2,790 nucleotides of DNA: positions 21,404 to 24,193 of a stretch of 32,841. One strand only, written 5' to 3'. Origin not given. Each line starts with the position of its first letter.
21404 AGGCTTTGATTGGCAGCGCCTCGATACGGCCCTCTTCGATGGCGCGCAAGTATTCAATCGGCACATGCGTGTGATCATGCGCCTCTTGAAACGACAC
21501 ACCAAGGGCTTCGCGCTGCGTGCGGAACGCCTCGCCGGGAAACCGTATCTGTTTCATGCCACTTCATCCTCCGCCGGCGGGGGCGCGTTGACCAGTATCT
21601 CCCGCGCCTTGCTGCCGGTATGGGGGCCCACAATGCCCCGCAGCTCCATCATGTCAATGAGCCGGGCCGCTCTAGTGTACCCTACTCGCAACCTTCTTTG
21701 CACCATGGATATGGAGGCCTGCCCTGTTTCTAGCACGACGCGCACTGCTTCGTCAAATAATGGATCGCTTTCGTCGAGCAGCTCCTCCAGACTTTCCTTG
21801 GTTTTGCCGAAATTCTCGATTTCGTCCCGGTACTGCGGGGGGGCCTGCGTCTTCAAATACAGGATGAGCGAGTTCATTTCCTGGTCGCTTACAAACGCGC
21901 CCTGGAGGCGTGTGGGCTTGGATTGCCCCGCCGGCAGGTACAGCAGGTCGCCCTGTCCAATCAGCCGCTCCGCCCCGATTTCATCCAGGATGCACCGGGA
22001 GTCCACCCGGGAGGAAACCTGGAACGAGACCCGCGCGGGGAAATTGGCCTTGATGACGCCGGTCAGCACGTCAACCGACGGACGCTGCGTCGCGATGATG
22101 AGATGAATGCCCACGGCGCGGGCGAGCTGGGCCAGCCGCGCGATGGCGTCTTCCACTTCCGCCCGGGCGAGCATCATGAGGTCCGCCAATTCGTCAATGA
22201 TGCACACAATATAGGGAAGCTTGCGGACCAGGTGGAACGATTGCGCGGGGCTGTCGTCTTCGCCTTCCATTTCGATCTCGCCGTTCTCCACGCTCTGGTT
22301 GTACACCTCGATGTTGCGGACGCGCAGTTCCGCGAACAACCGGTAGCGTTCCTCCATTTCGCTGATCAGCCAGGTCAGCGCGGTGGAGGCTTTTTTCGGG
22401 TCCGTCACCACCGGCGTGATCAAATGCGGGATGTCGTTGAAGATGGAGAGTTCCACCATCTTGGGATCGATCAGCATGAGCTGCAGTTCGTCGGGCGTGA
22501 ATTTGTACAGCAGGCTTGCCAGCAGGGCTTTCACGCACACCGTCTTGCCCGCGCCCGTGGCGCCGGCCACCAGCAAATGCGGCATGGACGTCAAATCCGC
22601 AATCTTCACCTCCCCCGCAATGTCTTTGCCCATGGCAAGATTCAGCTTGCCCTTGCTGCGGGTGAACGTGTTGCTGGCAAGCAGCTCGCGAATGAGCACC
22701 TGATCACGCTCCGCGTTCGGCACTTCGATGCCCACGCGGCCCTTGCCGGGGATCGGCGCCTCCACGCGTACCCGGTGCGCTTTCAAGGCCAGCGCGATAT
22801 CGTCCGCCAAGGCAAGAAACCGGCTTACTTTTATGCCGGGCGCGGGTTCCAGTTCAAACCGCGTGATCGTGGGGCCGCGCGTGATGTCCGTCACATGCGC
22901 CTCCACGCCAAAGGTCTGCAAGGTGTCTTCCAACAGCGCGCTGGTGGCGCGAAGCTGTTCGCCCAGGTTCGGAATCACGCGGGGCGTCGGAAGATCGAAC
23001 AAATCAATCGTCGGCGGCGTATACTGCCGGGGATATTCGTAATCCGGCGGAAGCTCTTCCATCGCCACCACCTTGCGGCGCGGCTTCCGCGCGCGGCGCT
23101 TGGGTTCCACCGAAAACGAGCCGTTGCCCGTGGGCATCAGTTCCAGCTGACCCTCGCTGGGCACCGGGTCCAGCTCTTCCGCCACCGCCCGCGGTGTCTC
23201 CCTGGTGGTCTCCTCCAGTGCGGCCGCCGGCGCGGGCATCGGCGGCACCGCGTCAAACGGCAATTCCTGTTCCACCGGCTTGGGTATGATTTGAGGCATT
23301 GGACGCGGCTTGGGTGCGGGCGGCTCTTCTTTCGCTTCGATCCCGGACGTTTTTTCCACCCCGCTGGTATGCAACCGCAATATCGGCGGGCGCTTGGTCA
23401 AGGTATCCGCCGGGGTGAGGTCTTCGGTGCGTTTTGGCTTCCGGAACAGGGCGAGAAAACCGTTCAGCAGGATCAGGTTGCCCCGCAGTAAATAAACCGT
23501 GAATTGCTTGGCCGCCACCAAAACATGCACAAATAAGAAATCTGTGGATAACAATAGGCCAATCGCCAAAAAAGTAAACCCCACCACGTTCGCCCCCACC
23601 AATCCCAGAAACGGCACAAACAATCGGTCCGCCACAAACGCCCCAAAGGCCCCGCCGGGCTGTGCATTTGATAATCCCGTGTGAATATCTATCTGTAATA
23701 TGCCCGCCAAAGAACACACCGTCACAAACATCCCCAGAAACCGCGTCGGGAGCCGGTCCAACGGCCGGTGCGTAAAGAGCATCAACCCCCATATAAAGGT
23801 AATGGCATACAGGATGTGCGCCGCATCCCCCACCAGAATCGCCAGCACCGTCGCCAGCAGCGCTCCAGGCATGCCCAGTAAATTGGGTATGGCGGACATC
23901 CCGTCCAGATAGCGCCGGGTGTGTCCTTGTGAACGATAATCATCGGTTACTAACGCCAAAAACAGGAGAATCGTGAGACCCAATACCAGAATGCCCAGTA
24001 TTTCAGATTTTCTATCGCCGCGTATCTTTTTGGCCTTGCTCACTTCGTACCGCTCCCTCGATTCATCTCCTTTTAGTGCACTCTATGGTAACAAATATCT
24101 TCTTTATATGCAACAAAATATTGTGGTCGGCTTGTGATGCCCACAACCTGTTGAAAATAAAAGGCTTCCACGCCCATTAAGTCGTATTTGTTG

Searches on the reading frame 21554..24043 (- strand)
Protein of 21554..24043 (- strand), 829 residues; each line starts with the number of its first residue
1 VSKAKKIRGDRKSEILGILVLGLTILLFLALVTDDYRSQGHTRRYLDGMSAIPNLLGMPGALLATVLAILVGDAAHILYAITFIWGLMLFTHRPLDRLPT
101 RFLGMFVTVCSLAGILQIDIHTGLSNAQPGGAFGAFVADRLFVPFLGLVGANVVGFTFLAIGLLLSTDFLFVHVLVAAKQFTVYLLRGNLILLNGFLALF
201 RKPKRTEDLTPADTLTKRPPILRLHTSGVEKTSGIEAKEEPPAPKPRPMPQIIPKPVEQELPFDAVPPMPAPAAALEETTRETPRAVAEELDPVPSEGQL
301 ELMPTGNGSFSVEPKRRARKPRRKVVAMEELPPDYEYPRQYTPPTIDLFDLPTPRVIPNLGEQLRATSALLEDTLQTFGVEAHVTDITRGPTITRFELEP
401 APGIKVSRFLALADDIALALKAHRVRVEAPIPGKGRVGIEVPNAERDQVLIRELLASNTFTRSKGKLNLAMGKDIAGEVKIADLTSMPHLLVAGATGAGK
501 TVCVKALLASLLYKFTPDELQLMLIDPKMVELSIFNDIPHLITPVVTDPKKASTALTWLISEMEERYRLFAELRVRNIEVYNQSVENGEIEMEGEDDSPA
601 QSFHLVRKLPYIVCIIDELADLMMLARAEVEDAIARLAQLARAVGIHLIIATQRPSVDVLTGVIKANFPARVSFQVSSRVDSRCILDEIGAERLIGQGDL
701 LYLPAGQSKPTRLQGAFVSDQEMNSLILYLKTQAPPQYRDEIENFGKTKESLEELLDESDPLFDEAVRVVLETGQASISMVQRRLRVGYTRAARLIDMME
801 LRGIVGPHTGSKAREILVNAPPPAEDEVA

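Call 7: search_protein_families(library=pfam, proteins=[window:21554-24043:-])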
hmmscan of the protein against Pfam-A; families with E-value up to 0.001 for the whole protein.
window:21554-24043:- (829 aa): 4 families
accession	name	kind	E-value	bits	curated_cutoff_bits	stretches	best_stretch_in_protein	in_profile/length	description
PF01580.24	FtsK_SpoIIIE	-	1.6e-69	234.2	24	1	451-657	2-221/221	FtsK/SpoIIIE family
PF17854.6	FtsK_alpha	-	1.9e-29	102.2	22.9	1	344-443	2-101/101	FtsK alpha domain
PF09397.16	FtsK_gamma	-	3.3e-29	100.8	30.6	1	758-818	2-62/63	Ftsk gamma domain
PF13491.11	FtsK_4TM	-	1.5e-19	70.8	23.1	1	11-175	3-167/171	4TM region of DNA translocase FtsK/SpoIIIE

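Call 30: find_homologous_proteins(query=window:21554-24043:-, max_evalue=1e-100)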
Query window:21554-24043:- (829 aa): 3138 proteins with E <= 1e-100 among 8000 candidates; the best 120 are listed.
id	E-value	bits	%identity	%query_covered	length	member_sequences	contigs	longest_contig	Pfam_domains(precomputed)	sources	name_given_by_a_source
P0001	0.0e+0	1824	100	100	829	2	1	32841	PF17854.7,PF13491.12,PF01580.25,PF09397.17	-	-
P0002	0.0e+0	1585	87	100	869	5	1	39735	PF17854.7,PF13491.12,PF01580.25,PF09397.17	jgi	-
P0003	0.0e+0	1367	75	100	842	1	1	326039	PF17854.7,PF13491.12,PF01580.25,PF09397.17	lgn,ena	-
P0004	0.0e+0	1266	69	99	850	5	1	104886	PF17854.7,PF13491.12,PF01580.25,PF09397.17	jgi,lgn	jgi:S-DNA-T family DNA segregation ATPase FtsK/SpoIIIE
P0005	0.0e+0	1260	69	100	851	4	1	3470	PF17854.7,PF13491.12,PF01580.25,PF09397.17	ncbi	-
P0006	0.0e+0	1258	72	99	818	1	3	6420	PF17854.7,PF13491.12,PF01580.25,PF09397.17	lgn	-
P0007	0.0e+0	1256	70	100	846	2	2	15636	PF17854.7,PF13491.12,PF01580.25,PF09397.17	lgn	-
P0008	0.0e+0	1255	70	100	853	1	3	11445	PF17854.7,PF13491.12,PF01580.25,PF09397.17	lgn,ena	-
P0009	0.0e+0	1244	70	100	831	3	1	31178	PF17854.7,PF13491.12,PF01580.25,PF09397.17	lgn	-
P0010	0.0e+0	1228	69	100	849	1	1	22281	PF17854.7,PF13491.12,PF01580.25,PF09397.17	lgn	-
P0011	0.0e+0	1224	70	100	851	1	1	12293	PF17854.7,PF13491.12,PF01580.25,PF09397.17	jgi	jgi:S-DNA-T family DNA segregation ATPase FtsK/SpoIIIE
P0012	0.0e+0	1223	68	100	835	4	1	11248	PF17854.7,PF13491.12,PF01580.25,PF09397.17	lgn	-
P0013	0.0e+0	1211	68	99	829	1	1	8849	PF17854.7,PF13491.12,PF01580.25,PF09397.17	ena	-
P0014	0.0e+0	1182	67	99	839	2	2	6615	PF17854.7,PF13491.12,PF01580.25,PF09397.17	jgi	jgi:DNA segregation ATPase FtsK/SpoIIIE, S-DNA-T family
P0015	0.0e+0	1155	66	100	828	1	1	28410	PF17854.7,PF13491.12,PF01580.25,PF09397.17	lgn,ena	-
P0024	0.0e+0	1118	63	100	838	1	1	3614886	PF17854.7,PF13491.12,PF01580.25,PF09397.17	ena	-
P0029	0.0e+0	1105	74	68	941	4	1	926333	PF17854.7,PF13491.12,PF01580.25,PF09397.17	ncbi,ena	-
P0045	0.0e+0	1088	62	99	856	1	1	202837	PF17854.7,PF13491.12,PF01580.25,PF09397.17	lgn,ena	-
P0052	0.0e+0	1082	83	61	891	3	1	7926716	PF17854.7,PF13491.12,PF01580.25,PF09397.17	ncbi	-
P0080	0.0e+0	1050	58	99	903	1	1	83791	PF17854.7,PF13491.12,PF01580.25,PF09397.17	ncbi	-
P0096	0.0e+0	1037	61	100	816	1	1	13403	PF17854.7,PF13491.12,PF01580.25,PF09397.17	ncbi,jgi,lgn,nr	ncbi:MAG: DNA translocase FtsK [FCB group bacterium]|jgi:S-DNA-T family DNA segregation ATPase FtsK/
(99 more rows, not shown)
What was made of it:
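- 21554..24043 (-): ftsK (829 aa; 4TM, alpha, motor and gamma domains). Proposed regulated gene, first in the operon. Pfam hits (call 7); 3138 homologues at E<=1e-100, the closest named Candidatus Hydrogenedentes (call 30).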

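Call 31: find_encoding_contigs(protein=P0002, flank=6000, max_places=2)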
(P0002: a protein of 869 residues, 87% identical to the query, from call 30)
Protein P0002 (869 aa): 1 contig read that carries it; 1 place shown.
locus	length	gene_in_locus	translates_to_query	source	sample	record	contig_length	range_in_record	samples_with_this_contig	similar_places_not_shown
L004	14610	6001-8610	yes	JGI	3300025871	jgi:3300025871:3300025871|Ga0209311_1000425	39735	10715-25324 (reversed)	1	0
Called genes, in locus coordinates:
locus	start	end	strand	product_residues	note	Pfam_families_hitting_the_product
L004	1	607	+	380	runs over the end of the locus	PF04015:DUF362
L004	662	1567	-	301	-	PF01522:Polysacc_deac_1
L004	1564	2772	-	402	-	PF00535:Glycos_transf_2, PF09835:DUF2062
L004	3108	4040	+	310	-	PF02899:Phage_int_SAM_1, PF00589:Phage_integrase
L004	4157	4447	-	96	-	PF01381:HTH_3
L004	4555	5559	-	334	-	PF01553:Acyltransferase (weak)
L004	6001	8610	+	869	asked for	PF13491:FtsK_4TM, PF17854:FtsK_alpha, PF01580:FtsK_SpoIIIE, PF09397:FtsK_gamma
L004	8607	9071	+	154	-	PF13413:HTH_25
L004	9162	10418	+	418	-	PF13579:Glyco_trans_4_4, PF13439:Glyco_transf_4, PF00534:Glycos_transf_1, PF13692:Glyco_trans_1_4, PF13524:Glyco_trans_1_2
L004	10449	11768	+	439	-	PF02706:Wzz, PF13807:GNVR (weak)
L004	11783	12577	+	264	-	PF13489:Methyltransf_23, PF05148:Methyltransf_8 (weak), PF08241:Methyltransf_11, PF08242:Methyltransf_12, PF13649:Methyltransf_25, PF13847:Methyltransf_31 (weak)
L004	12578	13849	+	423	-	PF13439:Glyco_transf_4, PF13579:Glyco_trans_4_4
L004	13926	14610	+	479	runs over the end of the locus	PF04734:Ceramidase_alk (weak)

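Call 32: find_encoding_contigs(protein=P0003, flank=6000, max_places=2)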
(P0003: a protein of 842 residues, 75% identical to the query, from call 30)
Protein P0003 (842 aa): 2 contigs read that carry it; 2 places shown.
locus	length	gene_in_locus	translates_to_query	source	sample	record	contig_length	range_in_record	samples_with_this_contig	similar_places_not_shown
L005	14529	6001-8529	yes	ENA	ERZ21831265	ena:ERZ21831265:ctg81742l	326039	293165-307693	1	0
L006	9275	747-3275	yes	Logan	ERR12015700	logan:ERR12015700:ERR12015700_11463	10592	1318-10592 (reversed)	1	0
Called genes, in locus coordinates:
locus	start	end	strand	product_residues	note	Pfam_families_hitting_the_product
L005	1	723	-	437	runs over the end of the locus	PF01261:AP_endonuc_2 (weak), PF27526:XylA2_C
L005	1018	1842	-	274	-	-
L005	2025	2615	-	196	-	PF13328:HD_4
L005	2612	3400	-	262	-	PF03009:GDPD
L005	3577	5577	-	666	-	-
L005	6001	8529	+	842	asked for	PF13491:FtsK_4TM, PF17854:FtsK_alpha, PF01580:FtsK_SpoIIIE, PF09397:FtsK_gamma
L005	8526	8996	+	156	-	PF13413:HTH_25, PF13560:HTH_31 (weak)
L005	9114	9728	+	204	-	PF01066:CDP-OH_P_transf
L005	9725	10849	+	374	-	PF01168:Ala_racemase_N, PF00842:Ala_racemase_C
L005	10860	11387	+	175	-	PF05991:NYN_YacP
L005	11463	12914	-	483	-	PF00772:DnaB, PF13481:AAA_25, PF03796:DnaB_C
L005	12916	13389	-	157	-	PF01281:Ribosomal_L9_N, PF03948:Ribosomal_L9_C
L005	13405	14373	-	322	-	PF09991:DUF2232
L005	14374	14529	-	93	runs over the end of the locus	PF01084:Ribosomal_S18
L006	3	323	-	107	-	?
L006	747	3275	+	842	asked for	PF13491:FtsK_4TM, PF17854:FtsK_alpha, PF01580:FtsK_SpoIIIE, PF09397:FtsK_gamma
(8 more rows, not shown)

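Call 33: find_encoding_contigs(protein=P0004, flank=6000, max_places=2)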
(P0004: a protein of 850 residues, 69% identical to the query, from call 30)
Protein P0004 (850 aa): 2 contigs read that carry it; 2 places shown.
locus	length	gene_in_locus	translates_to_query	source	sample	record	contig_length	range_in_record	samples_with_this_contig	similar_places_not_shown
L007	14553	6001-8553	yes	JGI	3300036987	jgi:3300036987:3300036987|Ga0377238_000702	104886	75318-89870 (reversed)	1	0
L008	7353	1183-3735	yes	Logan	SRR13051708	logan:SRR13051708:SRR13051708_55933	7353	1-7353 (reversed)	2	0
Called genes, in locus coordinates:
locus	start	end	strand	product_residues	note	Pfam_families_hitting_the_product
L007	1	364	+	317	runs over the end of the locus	PF01073:3Beta_HSD (weak), PF01370:Epimerase, PF02719:Polysacc_synt_2 (weak), PF07993:NAD_binding_4 (faint), PF16363:GDP_Man_Dehyd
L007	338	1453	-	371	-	PF13439:Glyco_transf_4, PF13524:Glyco_trans_1_2 (faint), PF13579:Glyco_trans_4_4, PF00534:Glycos_transf_1, PF13692:Glyco_trans_1_4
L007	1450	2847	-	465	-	PF01663:Phosphodiest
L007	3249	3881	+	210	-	-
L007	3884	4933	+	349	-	-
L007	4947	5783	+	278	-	-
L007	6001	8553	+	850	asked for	PF13491:FtsK_4TM, PF17854:FtsK_alpha, PF01580:FtsK_SpoIIIE, PF09397:FtsK_gamma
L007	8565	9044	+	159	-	PF13413:HTH_25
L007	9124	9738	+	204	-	PF01066:CDP-OH_P_transf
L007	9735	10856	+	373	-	PF01168:Ala_racemase_N, PF00842:Ala_racemase_C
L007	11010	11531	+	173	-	PF05991:NYN_YacP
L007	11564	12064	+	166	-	PF20603:Bact_hydrolase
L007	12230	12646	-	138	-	PF01402:RHH_1, PF08753:NikR_C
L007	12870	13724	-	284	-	-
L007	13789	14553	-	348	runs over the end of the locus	PF13229:Beta_helix (faint)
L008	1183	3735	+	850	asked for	PF13491:FtsK_4TM, PF17854:FtsK_alpha, PF01580:FtsK_SpoIIIE, PF09397:FtsK_gamma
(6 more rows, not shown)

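Call 42: find_encoding_contigs(protein=P0024, flank=10000, max_places=1)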
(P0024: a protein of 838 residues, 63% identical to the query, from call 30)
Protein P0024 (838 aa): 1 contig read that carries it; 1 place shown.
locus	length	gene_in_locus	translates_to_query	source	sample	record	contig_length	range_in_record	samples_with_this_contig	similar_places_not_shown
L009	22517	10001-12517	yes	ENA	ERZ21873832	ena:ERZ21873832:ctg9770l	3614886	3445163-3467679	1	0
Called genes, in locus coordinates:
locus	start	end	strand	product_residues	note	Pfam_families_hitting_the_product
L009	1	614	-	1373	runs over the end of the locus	PF04997:RNA_pol_Rpb1_1, PF00623:RNA_pol_Rpb1_2, PF04983:RNA_pol_Rpb1_3, PF05000:RNA_pol_Rpb1_4, PF04998:RNA_pol_Rpb1_5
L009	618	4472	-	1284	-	PF04563:RNA_pol_Rpb2_1, PF04561:RNA_pol_Rpb2_2, PF04565:RNA_pol_Rpb2_3, PF10385:RNA_pol_Rpb2_45, PF00562:RNA_pol_Rpb2_6, PF04560:RNA_pol_Rpb2_7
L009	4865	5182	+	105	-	PF09723:Zn_ribbon_8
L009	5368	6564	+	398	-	PF00202:Aminotran_3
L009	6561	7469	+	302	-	PF02729:OTCace_N, PF00185:OTCace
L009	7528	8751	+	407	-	PF00764:Arginosuc_synth, PF20979:Arginosuc_syn_C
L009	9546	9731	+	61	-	PF01165:Ribosomal_S21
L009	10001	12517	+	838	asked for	PF13491:FtsK_4TM, PF17854:FtsK_alpha, PF01580:FtsK_SpoIIIE, PF09397:FtsK_gamma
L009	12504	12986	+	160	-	PF13413:HTH_25, PF13560:HTH_31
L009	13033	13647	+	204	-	PF01066:CDP-OH_P_transf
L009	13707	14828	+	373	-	PF01168:Ala_racemase_N, PF00842:Ala_racemase_C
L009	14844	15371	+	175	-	PF05991:NYN_YacP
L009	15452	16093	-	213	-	-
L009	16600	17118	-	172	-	-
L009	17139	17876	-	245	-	-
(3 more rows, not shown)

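Call 43: find_encoding_contigs(protein=P0009, flank=5000, max_places=1)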
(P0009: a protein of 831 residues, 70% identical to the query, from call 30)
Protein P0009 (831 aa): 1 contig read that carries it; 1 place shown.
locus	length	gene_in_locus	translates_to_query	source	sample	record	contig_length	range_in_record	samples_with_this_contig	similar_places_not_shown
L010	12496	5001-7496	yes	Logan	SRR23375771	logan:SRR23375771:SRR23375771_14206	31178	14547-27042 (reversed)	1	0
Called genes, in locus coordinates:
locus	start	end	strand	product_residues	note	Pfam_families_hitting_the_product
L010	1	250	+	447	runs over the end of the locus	-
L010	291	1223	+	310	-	PF00294:PfkB, PF08543:Phos_pyr_kin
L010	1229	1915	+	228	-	PF00834:Ribul_P_3_epim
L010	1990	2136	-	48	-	-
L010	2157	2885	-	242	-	PF01487:DHquinase_I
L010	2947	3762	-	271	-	-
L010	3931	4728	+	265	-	PF01925:TauE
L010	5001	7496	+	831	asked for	PF13491:FtsK_4TM, PF17854:FtsK_alpha, PF01580:FtsK_SpoIIIE, PF09397:FtsK_gamma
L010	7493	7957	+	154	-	PF13413:HTH_25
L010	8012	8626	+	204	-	PF01066:CDP-OH_P_transf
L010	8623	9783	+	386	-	PF01168:Ala_racemase_N, PF00842:Ala_racemase_C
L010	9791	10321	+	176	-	PF05991:NYN_YacP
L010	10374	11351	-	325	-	PF02481:DNA_processg_A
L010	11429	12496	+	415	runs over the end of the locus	PF00232:Glyco_hydro_1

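Call 44: find_encoding_contigs(protein=P0015, flank=5000, max_places=1)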
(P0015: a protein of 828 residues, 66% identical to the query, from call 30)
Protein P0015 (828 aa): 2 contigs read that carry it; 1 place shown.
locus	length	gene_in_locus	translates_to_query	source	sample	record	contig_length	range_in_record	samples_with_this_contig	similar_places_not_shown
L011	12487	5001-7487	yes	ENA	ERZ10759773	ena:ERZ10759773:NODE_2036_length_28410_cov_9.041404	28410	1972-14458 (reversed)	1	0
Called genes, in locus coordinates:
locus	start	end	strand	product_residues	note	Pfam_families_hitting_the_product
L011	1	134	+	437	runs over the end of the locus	PF01261:AP_endonuc_2 (weak), PF27526:XylA2_C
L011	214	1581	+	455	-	PF01408:GFO_IDH_MocA, PF19051:GFO_IDH_MocA_C2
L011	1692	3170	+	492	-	PF07364:DUF1485, PF07171:MlrC_C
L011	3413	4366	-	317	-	PF00682:HMGL-like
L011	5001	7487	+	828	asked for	PF13491:FtsK_4TM, PF17854:FtsK_alpha, PF01580:FtsK_SpoIIIE, PF09397:FtsK_gamma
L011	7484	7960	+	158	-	PF12844:HTH_19 (weak), PF13413:HTH_25, PF13560:HTH_31 (weak), PF01381:HTH_3 (weak)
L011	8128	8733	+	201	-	PF01066:CDP-OH_P_transf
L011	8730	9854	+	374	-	PF01168:Ala_racemase_N, PF00842:Ala_racemase_C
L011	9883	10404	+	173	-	PF05991:NYN_YacP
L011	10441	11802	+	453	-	PF00919:UPF0004, PF04055:Radical_SAM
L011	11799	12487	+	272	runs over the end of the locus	-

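Call 66: search_protein_families(library=ncbifam, proteins=[window:21554-24043:-])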
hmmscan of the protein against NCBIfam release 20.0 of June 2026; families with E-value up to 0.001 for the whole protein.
window:21554-24043:- (829 aa): 5 families
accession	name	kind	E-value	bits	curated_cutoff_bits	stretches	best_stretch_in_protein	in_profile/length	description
NF007615.0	PRK10263.1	equivalog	1.5e-143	480.1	1566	1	344-824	867-1354/1355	DNA translocase FtsK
TIGR03928.1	T7_EssCb_Firm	equivalog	4.9e-31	107.2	778.4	1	488-696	470-663/1296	type VII secretion protein EssC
TIGR03924.1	T7SS_EccC_a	equivalog_domain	7.6e-21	74.5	509.15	1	488-721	451-672/673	type VII secretion protein EccCa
NF041214.1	plasmid_TraB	equivalog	4.4e-14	51.9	800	1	489-688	250-421/639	plasmid transfer protein TraB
TIGR03925.1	T7SS_EccC_b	equivalog_domain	9.6e-14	50.5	346.55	1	481-683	69-256/564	type VII secretion protein EccCb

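Call 67: find_encoding_contigs(protein=P0029, flank=3000, max_places=1)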
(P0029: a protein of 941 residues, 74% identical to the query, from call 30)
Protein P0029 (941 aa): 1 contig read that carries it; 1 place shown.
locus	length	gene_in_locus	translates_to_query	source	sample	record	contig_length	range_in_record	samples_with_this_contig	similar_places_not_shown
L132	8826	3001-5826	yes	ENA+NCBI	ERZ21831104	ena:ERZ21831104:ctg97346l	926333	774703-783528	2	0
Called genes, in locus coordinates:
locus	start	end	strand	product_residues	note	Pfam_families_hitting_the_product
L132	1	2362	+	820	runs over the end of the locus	PF17764:PriA_3primeBD, PF00270:DEAD, PF04851:ResIII, PF18319:Zn_ribbon_PriA, PF00271:Helicase_C, PF18074:PriA_C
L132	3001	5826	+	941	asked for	PF13491:FtsK_4TM, PF17854:FtsK_alpha, PF01580:FtsK_SpoIIIE, PF09397:FtsK_gamma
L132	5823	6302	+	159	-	PF13413:HTH_25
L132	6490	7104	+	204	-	PF01066:CDP-OH_P_transf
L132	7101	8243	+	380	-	PF01168:Ala_racemase_N, PF00842:Ala_racemase_C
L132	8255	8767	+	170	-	PF05991:NYN_YacP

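Call 68: find_encoding_contigs(protein=P0052, flank=3000, max_places=1)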
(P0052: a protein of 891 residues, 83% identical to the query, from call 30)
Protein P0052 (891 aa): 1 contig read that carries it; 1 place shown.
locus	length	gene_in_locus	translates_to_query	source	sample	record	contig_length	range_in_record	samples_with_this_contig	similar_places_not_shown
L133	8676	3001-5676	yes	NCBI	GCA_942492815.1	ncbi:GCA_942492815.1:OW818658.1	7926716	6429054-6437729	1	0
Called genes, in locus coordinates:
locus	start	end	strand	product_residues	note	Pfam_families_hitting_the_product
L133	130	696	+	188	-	PF03886:ABC_trans_aux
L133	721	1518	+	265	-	-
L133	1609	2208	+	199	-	PF09411:PagL, PF13505:OMP_b-brl (weak)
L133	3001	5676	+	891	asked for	PF13491:FtsK_4TM, PF17854:FtsK_alpha, PF01580:FtsK_SpoIIIE, PF09397:FtsK_gamma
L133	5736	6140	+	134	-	PF13413:HTH_25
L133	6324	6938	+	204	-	PF01066:CDP-OH_P_transf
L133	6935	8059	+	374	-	PF01168:Ala_racemase_N, PF00842:Ala_racemase_C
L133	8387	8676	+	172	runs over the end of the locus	PF05991:NYN_YacP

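Call 69: find_encoding_contigs(protein=P0045, flank=3000, max_places=1)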
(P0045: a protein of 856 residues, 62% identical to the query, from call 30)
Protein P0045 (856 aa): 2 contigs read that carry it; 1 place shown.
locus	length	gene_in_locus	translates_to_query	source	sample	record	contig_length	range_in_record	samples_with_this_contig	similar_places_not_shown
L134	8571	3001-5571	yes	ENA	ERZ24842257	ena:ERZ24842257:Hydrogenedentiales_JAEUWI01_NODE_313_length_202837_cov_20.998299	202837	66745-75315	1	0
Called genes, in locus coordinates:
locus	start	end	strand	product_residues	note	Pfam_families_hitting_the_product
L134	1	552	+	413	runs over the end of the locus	PF02470:MlaD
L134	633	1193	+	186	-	PF03886:ABC_trans_aux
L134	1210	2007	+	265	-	-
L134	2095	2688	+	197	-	PF13505:OMP_b-brl (weak), PF09411:PagL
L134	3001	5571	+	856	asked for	PF13491:FtsK_4TM, PF17854:FtsK_alpha, PF01580:FtsK_SpoIIIE, PF09397:FtsK_gamma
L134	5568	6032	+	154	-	PF13413:HTH_25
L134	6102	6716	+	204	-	PF01066:CDP-OH_P_transf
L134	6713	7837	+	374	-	PF01168:Ala_racemase_N, PF00842:Ala_racemase_C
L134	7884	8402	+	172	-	PF05991:NYN_YacP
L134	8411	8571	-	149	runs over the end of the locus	-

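Call 83: find_encoding_contigs(protein=P0080, flank=2500, max_places=1)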
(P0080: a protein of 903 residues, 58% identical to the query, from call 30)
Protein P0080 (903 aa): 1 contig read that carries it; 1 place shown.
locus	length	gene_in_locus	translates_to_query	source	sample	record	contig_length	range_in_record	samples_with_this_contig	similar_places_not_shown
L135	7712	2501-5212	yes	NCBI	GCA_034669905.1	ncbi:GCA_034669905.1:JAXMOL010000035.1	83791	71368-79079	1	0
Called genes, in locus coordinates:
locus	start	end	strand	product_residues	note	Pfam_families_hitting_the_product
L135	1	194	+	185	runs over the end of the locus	PF03886:ABC_trans_aux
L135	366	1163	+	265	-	-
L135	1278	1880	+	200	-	PF13505:OMP_b-brl, PF09411:PagL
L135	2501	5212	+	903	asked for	PF13491:FtsK_4TM, PF17854:FtsK_alpha, PF01580:FtsK_SpoIIIE, PF09397:FtsK_gamma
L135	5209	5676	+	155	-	PF13413:HTH_25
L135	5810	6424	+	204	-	PF01066:CDP-OH_P_transf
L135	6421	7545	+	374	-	PF01168:Ala_racemase_N, PF00842:Ala_racemase_C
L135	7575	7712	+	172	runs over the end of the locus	PF05991:NYN_YacP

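Call 84: find_encoding_contigs(protein=P0096, flank=2500, max_places=1)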
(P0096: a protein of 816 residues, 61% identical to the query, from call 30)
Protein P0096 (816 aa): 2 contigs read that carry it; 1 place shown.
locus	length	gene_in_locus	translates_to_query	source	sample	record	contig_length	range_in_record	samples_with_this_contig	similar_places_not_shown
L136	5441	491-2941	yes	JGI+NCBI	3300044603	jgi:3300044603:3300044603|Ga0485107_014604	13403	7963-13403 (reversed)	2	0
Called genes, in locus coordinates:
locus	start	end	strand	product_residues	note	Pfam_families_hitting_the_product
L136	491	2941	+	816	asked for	PF13491:FtsK_4TM, PF17854:FtsK_alpha, PF01580:FtsK_SpoIIIE, PF09397:FtsK_gamma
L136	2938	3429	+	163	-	PF13560:HTH_31 (weak), PF13413:HTH_25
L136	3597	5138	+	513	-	PF02463:SMC_N, PF13175:AAA_15 (weak), PF13476:AAA_23, PF13304:AAA_21, PF13175:AAA_15 (weak)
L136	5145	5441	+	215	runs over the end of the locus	-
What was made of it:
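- An HTH protein is co-transcribed with ftsK in every relative with gene calls (calls 31-33, 42-44, 67-69, 83, 84).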
